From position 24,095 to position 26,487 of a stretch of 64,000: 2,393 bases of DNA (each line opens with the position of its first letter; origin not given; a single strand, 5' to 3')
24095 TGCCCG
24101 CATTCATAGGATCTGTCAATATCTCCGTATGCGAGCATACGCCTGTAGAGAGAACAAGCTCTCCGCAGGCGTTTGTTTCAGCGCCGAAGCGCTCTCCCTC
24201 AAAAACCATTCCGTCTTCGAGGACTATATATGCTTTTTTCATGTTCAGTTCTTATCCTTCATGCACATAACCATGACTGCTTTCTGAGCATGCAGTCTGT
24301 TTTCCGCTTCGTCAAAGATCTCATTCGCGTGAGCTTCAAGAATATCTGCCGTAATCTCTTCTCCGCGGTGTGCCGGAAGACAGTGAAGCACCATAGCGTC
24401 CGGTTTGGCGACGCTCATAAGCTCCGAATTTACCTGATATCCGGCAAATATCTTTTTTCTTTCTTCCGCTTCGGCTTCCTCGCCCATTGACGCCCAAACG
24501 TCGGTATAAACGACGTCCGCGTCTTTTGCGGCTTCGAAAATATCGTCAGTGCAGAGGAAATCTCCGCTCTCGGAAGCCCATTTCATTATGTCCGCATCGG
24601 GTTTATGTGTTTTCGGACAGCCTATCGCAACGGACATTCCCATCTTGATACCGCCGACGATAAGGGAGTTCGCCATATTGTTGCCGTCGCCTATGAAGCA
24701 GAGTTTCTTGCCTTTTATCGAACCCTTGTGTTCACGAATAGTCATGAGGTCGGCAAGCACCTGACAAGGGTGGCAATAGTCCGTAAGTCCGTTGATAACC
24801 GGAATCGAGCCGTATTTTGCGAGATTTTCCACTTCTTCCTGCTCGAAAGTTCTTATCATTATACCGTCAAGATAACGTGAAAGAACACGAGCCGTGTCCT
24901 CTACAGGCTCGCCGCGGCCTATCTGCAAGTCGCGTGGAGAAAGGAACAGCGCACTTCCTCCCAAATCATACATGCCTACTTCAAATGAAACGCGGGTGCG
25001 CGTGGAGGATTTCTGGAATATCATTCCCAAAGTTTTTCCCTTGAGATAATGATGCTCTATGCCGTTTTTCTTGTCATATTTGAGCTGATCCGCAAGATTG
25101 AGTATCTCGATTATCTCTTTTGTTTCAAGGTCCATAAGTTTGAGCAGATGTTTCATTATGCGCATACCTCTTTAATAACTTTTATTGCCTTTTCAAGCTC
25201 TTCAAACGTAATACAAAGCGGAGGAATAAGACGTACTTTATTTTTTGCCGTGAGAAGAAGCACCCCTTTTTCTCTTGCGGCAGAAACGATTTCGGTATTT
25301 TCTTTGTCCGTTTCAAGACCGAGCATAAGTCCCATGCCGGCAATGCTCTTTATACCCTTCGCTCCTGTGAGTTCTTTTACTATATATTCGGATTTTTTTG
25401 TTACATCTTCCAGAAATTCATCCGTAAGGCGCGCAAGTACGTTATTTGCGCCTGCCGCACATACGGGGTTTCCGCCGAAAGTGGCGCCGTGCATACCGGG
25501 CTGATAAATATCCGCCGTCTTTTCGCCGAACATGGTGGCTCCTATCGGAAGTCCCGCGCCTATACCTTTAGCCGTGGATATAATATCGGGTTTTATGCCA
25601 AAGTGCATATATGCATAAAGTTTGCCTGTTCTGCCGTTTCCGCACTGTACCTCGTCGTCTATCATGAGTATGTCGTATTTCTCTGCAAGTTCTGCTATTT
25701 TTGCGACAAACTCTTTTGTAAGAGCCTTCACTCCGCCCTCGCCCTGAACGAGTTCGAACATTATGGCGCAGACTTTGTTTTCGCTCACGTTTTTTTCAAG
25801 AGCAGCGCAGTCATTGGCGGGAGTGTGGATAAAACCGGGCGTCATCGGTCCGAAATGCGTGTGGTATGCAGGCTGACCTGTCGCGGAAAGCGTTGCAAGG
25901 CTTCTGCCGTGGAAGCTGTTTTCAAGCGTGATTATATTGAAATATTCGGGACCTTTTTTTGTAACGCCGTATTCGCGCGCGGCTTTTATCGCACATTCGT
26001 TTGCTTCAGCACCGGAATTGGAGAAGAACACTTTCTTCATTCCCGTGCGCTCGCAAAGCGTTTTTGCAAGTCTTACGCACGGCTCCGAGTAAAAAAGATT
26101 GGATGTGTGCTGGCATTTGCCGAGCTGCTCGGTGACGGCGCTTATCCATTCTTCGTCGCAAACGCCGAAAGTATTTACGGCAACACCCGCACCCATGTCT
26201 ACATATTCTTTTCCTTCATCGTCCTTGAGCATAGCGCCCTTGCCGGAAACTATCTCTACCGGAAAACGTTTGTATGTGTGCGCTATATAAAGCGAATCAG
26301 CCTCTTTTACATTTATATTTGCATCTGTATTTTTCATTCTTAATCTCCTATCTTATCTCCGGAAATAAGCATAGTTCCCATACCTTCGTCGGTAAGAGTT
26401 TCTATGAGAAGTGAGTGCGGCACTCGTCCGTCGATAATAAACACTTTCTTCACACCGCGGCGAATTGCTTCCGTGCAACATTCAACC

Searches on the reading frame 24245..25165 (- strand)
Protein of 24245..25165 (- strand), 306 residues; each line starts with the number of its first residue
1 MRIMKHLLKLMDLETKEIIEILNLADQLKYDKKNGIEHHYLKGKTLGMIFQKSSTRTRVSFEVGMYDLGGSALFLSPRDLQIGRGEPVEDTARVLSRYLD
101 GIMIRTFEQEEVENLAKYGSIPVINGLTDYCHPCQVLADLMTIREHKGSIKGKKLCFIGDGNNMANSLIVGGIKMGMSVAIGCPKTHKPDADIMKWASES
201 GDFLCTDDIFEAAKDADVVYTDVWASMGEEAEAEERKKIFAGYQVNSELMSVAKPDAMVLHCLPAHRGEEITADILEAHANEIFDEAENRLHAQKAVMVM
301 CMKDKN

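Call 3: search_protein_families(library=pfam, proteins=[window:24245-25165:-])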
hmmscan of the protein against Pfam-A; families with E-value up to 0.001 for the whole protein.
window:24245-25165:- (306 aa): 2 families
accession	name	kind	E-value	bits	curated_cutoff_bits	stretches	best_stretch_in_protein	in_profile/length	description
PF00185.30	OTCace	-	3.3e-56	190.1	29.4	1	151-300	1-156/157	Aspartate/ornithine carbamoyltransferase, Asp/Orn binding domain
PF02729.26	OTCace_N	-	9.6e-54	181.9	29.9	1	5-145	1-148/148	Aspartate/ornithine carbamoyltransferase, carbamoyl-P binding domain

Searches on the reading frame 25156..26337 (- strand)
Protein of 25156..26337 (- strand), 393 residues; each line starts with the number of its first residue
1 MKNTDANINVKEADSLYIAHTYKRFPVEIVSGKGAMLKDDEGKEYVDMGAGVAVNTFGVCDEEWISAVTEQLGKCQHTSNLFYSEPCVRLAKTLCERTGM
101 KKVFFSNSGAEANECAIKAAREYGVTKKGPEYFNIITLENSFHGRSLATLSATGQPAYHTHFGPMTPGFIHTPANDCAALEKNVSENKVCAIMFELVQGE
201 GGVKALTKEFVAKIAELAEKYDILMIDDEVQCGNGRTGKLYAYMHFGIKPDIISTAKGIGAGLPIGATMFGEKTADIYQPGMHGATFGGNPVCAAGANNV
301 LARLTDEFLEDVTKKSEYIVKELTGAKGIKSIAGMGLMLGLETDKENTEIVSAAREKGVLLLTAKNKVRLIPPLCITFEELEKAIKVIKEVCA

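Call 3: search_protein_families(library=pfam, proteins=[window:25156-26337:-])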
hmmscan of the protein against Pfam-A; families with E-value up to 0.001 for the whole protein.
window:25156-26337:- (393 aa): 2 families
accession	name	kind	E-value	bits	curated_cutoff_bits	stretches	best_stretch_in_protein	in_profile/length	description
PF00202.27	Aminotran_3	-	8.2e-104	347.9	30.5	1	17-391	1-402/403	Aminotransferase class-III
PF01212.27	Beta_elim_lyase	-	6.8e-05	22.8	27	1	87-336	34-242/288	Beta-eliminating lyase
